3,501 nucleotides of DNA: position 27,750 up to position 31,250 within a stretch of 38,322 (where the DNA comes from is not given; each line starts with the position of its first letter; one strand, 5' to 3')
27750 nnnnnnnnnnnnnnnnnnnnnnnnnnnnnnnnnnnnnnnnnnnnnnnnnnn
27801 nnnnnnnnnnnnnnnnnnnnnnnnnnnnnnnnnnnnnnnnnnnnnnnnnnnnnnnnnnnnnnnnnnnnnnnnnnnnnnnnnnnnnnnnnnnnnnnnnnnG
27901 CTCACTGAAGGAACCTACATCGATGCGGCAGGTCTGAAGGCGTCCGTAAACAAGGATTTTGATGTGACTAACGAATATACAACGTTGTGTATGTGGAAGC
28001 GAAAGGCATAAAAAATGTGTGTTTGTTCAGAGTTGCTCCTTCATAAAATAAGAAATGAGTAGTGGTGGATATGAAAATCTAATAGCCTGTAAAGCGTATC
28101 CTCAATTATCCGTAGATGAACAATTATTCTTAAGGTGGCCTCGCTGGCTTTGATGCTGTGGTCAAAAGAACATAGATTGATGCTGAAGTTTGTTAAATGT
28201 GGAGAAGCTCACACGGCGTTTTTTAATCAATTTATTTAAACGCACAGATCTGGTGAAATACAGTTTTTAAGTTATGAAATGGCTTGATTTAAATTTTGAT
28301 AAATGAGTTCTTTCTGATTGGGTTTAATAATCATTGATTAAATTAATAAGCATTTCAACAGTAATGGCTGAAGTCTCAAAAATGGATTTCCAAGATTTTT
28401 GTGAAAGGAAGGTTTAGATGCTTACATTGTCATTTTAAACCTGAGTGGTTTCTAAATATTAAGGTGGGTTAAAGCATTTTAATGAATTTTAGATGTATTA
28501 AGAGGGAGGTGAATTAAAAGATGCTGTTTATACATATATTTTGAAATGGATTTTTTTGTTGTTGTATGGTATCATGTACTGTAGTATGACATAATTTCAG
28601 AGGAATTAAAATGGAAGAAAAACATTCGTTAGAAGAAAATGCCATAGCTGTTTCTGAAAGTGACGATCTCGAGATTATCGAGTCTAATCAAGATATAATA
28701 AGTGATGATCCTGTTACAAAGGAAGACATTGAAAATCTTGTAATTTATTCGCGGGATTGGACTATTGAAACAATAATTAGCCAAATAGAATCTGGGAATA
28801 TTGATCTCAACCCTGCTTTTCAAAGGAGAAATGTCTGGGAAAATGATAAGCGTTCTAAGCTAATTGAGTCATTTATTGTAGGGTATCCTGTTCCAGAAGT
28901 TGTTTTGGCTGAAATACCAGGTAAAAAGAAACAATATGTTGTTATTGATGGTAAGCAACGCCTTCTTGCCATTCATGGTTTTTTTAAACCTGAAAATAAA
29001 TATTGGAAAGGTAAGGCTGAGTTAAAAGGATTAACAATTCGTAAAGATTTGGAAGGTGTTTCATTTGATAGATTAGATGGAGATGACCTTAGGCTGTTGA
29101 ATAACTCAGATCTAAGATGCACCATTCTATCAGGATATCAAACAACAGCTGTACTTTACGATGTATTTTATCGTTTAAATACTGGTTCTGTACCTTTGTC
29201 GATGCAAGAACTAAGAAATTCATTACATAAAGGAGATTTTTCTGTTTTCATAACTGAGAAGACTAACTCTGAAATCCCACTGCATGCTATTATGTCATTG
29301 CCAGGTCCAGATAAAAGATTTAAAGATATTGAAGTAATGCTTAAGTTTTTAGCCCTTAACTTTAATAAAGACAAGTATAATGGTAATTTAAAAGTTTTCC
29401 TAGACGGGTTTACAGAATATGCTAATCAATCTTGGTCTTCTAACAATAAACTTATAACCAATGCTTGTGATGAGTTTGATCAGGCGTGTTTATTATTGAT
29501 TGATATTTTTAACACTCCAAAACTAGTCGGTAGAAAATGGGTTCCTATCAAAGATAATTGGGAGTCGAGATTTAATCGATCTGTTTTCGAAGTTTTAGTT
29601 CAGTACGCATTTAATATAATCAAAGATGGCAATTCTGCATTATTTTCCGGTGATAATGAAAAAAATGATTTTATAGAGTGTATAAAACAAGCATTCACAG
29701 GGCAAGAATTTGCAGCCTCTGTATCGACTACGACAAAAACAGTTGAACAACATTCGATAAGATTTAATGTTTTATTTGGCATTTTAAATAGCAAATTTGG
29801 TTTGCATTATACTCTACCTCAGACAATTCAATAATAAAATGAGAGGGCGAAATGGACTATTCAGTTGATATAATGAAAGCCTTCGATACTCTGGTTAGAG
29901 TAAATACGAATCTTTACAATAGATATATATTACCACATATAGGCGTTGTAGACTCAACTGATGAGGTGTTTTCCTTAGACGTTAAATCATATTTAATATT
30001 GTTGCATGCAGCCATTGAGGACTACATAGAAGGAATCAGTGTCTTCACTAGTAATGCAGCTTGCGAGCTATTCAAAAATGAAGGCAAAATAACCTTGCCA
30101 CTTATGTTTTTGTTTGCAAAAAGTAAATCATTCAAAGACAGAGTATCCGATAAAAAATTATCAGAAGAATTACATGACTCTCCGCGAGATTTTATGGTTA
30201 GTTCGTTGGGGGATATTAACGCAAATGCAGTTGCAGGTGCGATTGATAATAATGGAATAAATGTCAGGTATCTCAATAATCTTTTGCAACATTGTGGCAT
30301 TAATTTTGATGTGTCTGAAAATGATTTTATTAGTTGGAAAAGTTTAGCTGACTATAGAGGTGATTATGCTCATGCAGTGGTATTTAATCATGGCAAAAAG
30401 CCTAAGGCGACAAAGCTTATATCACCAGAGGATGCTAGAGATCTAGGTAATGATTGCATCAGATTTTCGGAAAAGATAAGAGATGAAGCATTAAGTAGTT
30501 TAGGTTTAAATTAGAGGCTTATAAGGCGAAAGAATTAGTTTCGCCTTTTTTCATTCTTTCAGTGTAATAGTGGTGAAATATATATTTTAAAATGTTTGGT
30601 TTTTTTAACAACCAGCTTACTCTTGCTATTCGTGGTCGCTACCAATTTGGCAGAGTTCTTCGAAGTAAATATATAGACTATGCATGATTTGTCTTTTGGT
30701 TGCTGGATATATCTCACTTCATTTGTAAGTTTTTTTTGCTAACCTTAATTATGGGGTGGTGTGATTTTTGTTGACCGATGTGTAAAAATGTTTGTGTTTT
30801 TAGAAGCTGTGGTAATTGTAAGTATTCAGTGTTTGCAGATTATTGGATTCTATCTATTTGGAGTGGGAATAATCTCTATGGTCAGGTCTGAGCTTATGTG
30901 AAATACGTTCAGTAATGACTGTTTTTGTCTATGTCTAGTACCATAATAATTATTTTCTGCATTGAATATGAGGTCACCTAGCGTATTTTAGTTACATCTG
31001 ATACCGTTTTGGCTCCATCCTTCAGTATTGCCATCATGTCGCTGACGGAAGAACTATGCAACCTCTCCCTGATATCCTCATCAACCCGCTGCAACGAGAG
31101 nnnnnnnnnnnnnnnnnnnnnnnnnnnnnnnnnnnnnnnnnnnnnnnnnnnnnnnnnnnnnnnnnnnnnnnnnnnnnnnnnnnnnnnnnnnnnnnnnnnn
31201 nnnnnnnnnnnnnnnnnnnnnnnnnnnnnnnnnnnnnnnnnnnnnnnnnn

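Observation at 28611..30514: DUF262 (GmrS/ParB-like) protein plus HEPN-like partner in the P2 Z/fun hotspot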

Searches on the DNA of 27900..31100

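Call 51: search_rna_families(source=window, start=27900, end=31100, threshold=evalue, max_evalue=1)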
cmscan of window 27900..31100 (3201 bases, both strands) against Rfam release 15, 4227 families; matches with E-value up to 1: 3.
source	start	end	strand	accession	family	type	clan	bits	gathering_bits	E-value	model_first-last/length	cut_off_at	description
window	28241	28310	+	RF00531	snoMe28S-Gm3113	Gene; snRNA; snoRNA; CD-box;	-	23.3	70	0.7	1-84/84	no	Small nucleolar RNA Me28S-Gm3113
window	29225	29349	+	RF00372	sroH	Gene; sRNA;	-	18.1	80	0.23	1-161/161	no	sroH RNA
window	29177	29234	-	RF00002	5_8S_rRNA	Gene; rRNA;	CL00112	17.5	42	0.15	1-154/154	no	5.8S ribosomal RNA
